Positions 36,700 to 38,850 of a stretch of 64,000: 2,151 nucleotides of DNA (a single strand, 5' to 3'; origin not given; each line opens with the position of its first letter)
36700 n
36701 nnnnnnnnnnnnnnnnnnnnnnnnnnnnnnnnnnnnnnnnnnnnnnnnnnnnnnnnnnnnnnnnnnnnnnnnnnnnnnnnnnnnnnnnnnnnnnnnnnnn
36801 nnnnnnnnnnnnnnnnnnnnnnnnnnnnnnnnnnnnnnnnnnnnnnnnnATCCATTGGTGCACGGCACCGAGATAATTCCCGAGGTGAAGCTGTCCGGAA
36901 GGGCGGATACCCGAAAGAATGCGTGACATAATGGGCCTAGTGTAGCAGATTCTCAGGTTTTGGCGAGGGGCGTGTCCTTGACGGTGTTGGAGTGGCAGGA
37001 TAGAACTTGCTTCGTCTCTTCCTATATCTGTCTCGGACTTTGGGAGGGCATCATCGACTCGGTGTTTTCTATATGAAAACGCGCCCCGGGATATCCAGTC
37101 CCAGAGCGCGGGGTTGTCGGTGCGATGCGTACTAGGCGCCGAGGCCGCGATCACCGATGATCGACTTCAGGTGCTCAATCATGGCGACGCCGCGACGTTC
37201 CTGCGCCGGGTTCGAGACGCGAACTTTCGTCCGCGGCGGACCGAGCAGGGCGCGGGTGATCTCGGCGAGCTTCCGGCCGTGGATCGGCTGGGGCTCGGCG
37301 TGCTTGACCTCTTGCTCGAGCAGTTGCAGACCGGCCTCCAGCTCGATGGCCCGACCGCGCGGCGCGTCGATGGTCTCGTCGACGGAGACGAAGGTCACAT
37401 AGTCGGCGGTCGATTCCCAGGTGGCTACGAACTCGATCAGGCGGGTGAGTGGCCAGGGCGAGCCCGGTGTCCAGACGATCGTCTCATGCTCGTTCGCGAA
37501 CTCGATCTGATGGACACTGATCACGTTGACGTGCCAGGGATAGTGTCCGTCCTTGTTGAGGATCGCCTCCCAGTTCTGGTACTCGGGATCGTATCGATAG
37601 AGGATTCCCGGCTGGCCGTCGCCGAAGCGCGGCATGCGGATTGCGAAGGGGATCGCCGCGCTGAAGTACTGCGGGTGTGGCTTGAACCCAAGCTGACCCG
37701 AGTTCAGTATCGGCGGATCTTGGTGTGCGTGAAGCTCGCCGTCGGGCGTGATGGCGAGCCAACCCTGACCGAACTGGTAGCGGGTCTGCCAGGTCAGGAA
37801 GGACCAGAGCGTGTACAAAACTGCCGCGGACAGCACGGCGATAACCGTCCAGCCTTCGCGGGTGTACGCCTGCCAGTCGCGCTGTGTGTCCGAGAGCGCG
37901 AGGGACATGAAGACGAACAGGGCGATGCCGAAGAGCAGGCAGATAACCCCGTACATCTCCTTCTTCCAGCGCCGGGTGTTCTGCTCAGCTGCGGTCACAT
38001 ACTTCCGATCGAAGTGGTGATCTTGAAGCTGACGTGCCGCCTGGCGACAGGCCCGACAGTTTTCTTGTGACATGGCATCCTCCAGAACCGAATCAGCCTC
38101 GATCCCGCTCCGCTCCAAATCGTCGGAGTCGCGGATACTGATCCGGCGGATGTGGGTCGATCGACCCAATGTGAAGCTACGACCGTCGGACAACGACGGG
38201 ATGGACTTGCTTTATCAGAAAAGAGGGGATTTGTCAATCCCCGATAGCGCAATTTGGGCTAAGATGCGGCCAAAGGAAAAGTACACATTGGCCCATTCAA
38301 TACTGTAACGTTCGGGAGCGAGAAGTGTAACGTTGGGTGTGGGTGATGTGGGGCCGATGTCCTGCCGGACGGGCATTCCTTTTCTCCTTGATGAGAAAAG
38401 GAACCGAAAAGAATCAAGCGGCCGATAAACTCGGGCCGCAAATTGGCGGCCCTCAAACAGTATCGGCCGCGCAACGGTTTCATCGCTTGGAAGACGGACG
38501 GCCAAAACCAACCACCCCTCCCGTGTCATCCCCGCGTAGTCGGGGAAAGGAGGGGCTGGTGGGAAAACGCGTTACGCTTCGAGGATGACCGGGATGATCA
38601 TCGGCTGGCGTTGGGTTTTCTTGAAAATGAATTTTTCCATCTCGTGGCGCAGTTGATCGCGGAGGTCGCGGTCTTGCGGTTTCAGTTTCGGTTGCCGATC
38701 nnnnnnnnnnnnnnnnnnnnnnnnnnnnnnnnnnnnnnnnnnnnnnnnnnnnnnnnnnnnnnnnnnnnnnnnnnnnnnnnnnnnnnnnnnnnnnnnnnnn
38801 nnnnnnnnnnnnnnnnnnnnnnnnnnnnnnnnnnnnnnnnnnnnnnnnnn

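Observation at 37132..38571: Second isolated high-GC3 membrane-protein gene next to a roughly 500-nt densely structured non-coding region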

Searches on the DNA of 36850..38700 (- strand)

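Call 5: search_rna_families(source=window, start=36850, end=38700, threshold=evalue, max_evalue=10, show_alignments=3)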
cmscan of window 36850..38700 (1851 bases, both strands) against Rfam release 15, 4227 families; matches with E-value up to 10: 5.
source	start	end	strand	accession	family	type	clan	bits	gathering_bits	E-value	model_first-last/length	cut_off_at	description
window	38374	38451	-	RF02980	freshwater-2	Cis-reg;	-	19.5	49.9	4.8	1-84/84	no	freshwater-2 RNA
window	38078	38118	-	RF04356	Plastid-ndhA-ndhB-1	Intron;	CL00155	16.4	61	2.7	1-49/49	no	Plastid-ndhA-ndhB-1 group II-D5 intron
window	37906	37960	-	RF01059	mir-598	Gene; miRNA;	-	15.8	69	8.2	1-80/80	no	mir-598 microRNA precursor family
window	38475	38507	+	RF01768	flavi_FSE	Cis-reg; frameshift_element;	-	12.8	43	9.9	1-62/62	no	ribosomal frameshift site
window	37077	37262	+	RF02690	BTH_s1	Gene; sRNA;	-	12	74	7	1-205/205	no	Burkholderia sRNA 1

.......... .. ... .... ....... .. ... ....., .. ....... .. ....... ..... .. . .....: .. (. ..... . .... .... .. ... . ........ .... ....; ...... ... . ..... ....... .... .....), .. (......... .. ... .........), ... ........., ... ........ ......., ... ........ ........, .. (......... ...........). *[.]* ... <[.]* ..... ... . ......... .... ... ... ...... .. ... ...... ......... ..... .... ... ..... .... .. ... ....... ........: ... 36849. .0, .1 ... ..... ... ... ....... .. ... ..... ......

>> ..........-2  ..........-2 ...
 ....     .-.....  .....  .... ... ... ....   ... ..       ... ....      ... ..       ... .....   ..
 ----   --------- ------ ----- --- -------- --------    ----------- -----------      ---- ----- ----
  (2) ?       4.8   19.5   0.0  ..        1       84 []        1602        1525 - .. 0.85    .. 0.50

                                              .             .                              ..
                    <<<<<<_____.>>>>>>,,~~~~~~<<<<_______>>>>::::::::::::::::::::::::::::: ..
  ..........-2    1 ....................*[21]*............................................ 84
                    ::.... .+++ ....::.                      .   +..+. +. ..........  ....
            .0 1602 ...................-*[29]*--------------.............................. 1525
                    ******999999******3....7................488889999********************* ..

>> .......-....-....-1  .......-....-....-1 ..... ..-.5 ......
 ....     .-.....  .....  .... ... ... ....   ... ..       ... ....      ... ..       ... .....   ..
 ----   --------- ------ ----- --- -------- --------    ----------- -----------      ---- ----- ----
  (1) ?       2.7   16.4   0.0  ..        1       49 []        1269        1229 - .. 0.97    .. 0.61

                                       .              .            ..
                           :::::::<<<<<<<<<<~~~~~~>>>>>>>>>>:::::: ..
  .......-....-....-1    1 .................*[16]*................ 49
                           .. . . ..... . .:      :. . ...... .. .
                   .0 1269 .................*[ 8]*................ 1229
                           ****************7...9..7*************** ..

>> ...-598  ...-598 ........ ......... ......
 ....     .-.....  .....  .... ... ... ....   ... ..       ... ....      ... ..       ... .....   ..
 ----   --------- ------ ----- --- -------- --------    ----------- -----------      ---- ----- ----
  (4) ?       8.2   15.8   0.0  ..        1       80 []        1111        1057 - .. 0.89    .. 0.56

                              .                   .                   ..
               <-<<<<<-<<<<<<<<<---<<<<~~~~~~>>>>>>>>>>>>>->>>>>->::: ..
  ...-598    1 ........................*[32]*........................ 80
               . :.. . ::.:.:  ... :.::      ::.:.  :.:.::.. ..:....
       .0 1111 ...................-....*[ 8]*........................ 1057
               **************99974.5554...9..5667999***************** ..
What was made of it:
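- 38376..38403 (-): Window-specific 11-bp hairpin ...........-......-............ It contains AAGGAG, and an AUG follows 8 nt later (unsupported 53-codon ORF). This is the cause of the weak freshwater-2 Rfam hit (E = 4.8, call 5).
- On Any Rfam 15 RNA family: In 36850-38700 the best hits have E = 2.7-9.9 and lie far below their gathering scores (call 5).
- On Group II intron domain 5: The hit scores 16.4 bits against a gathering score of 61, E = 2.7 (call 5).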

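Call 60: build_rna_model(alignment_id=A4, structure=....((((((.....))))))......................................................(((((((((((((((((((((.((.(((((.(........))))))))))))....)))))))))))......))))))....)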
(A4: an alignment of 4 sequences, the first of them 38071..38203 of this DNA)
Model R1 built from alignment A4 (4 sequences, 158 columns); structure: as given.
model positions 133; base pairs 35; branch points 1; effective number of sequences 1.24; information 0.591 bits per position. Calibrated on 0.2 Mb of random sequence (short: E-values are rough).
structure used (alignment columns):
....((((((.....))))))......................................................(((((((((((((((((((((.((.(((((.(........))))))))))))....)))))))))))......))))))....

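Call 61: search_with_rna_model(model_id=R1, sources=[window, L001, L002, L003, L004, L005, L006, L007, L008, L009, L010, L011, L012, L013, L014, L015, L016, L017, L018, L019, L020, L021, L022, L023, L024, L025, L026, L027, L028, L029, L030, L031, L032, L033, L034, L035, L036, L037, L038, L039, L040, L041, L042, L043, L044, L045, L046, L047, L048, L049, L050, L051, L052, L053, L054, L055, L056, L057, L058, L059, L060, L061, L062, L063, L064, L065, L066, L067, L068, L069, L070, L071, L072, L073, L074, L075, L076, L077, L078, L079, L080], max_evalue=1)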
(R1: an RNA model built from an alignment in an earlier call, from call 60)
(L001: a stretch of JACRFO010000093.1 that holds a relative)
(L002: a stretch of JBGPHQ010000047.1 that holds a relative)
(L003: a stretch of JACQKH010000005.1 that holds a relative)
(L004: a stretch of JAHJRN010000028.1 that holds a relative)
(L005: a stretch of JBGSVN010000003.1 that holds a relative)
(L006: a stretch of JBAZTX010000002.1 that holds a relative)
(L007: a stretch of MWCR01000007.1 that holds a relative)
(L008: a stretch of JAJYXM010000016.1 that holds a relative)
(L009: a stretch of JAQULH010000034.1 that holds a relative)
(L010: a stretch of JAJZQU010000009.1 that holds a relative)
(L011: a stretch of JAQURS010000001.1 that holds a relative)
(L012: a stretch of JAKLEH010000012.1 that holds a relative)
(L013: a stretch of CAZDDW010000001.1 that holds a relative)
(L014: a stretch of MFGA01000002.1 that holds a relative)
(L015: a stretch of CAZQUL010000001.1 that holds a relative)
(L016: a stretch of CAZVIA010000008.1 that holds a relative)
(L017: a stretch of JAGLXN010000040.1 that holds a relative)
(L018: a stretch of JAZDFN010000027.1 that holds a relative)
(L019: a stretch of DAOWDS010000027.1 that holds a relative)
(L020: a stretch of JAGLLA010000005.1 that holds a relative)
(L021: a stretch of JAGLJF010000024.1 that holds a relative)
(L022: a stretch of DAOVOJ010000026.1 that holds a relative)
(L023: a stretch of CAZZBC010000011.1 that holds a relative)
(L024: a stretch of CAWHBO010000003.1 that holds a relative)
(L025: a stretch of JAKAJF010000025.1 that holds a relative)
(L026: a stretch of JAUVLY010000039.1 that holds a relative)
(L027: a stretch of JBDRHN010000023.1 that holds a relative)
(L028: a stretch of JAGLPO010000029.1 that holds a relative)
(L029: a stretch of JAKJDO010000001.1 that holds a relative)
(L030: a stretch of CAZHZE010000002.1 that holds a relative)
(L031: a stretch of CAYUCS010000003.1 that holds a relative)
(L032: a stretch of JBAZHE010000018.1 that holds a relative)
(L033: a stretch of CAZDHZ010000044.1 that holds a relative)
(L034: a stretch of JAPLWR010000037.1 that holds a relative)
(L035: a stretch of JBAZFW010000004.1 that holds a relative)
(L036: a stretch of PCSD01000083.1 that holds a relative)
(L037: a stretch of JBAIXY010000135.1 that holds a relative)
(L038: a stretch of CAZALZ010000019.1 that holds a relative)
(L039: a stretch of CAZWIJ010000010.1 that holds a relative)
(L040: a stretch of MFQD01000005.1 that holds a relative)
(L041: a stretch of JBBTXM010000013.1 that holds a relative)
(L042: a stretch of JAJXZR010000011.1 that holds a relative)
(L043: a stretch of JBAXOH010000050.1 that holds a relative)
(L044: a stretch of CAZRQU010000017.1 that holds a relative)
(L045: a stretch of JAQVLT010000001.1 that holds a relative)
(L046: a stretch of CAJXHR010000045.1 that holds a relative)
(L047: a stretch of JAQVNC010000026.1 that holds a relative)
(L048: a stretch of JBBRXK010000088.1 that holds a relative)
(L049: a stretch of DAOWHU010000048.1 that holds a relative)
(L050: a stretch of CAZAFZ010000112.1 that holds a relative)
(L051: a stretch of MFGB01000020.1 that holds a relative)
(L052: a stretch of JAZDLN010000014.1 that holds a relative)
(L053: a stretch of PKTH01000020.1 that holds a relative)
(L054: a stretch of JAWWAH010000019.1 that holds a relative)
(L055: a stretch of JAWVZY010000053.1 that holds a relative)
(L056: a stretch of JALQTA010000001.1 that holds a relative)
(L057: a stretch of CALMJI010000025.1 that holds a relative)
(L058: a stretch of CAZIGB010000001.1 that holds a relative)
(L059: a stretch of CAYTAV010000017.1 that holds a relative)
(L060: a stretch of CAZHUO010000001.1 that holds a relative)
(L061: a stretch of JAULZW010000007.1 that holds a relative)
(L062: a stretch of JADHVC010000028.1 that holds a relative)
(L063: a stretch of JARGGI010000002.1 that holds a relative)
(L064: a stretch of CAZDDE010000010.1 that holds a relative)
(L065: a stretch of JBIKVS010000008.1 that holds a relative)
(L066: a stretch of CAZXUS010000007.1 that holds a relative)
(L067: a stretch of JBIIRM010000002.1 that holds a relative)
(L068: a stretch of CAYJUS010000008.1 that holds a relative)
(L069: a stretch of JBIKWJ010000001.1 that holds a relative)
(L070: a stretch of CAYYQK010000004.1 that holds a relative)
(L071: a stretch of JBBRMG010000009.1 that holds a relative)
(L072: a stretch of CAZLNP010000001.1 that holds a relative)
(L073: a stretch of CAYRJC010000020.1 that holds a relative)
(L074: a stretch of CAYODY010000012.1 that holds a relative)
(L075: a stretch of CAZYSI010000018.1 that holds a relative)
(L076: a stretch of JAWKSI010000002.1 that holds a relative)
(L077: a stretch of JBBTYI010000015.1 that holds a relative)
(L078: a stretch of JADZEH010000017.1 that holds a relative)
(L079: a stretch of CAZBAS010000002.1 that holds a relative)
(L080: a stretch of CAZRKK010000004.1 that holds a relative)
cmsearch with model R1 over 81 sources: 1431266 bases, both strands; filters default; matches with E-value up to 1: 1.
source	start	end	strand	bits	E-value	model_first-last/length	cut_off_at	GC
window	38071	38203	-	151.2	2.1e-29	1-133/133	no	0.6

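Call 62: search_with_rna_model(model_id=R1, sources=[L161, L162, L163, L164, L165, L166, L167, L168, L169, L170, L171, L172, L173, L174, L175, L176, L177, L178, L179, L180, L181, L182, L183, L184, L185, L186, L187, L188, L189, L190, L191, L192, L193, L194, L195, L196, L197, L198, L199, L200, L201, L202, L203], max_evalue=1)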
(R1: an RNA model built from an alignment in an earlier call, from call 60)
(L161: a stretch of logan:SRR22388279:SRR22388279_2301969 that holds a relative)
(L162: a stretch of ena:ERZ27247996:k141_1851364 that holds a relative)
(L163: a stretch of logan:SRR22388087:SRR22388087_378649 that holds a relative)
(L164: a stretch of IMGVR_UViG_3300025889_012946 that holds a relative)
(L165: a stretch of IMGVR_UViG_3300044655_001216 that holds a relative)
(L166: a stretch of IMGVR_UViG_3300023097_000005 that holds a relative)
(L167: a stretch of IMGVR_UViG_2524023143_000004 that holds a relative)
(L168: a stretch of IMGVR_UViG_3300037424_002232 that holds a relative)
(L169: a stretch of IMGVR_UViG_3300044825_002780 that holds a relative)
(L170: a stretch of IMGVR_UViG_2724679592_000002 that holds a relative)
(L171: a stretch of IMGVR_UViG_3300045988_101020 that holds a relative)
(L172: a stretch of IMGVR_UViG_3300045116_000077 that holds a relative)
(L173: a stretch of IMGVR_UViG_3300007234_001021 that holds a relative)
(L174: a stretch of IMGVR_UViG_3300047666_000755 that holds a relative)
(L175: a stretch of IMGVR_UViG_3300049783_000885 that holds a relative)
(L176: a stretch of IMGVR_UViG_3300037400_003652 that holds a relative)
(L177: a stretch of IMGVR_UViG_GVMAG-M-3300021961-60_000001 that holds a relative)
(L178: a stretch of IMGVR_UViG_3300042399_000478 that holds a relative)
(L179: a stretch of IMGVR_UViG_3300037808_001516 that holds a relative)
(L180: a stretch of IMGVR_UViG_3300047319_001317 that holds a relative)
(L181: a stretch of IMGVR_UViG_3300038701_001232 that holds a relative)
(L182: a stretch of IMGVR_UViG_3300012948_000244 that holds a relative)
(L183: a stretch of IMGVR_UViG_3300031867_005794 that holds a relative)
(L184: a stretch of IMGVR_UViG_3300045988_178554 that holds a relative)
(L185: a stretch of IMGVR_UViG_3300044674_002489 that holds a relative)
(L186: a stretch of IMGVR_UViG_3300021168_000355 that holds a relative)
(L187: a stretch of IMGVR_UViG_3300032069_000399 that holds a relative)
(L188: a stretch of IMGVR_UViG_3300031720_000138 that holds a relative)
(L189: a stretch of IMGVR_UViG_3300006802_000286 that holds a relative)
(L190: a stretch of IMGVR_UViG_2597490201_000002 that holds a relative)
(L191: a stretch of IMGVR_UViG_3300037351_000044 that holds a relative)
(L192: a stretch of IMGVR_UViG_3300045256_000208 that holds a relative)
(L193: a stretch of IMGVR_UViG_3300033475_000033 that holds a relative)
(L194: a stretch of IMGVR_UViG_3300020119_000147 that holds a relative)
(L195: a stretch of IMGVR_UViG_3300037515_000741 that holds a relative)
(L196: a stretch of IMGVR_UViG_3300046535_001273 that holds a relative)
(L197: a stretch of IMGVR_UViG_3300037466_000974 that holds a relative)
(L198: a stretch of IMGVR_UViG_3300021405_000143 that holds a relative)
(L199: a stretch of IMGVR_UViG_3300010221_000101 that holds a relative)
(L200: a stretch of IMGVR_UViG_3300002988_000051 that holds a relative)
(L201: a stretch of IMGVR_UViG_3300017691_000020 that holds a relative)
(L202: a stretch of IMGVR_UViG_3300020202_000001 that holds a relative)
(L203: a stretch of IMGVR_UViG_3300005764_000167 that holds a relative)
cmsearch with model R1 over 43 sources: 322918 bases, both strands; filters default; matches with E-value up to 1: 3.
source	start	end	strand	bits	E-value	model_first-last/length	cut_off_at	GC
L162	766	895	+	140.6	8.9e-28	1-133/133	no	0.56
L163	2057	2186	+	138.2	2.8e-27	1-133/133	no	0.58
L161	777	929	+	110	3.4e-21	1-133/133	no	0.6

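Call 95: search_with_rna_model(model_id=R1, source=window, filters=off, max_evalue=10)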
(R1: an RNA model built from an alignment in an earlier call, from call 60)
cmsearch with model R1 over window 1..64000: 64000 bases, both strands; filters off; matches with E-value up to 10: 21.
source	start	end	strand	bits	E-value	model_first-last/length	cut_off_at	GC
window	38071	38203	-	151.2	9.3e-31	1-133/133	no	0.6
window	37795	37843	-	13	0.5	1-133/133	no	0.59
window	25074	25176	+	12.4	0.69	1-133/133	no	0.67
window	17419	17497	-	11.2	1.2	1-133/133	no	0.61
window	61578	61647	-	10.1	2.2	1-133/133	no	0.5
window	6864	7017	+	10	2.3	1-133/133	no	0.55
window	61651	61682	+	9.4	3.1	1-133/133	no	0.72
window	7635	7686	-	9.1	3.6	1-133/133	no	0.56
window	61346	61473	+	9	3.8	1-133/133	no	0.62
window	56680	56735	+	8.6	4.5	1-133/133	no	0.48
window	36816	36875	-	8.6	4.6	1-133/133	no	0.47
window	16197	16230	+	8.5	4.8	1-133/133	no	0.5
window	21014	21089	+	8.4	5.1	1-133/133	no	0.43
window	38502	38560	-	8.1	5.9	57-122/133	no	0.64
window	9186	9290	+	7.8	6.8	1-133/133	no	0.65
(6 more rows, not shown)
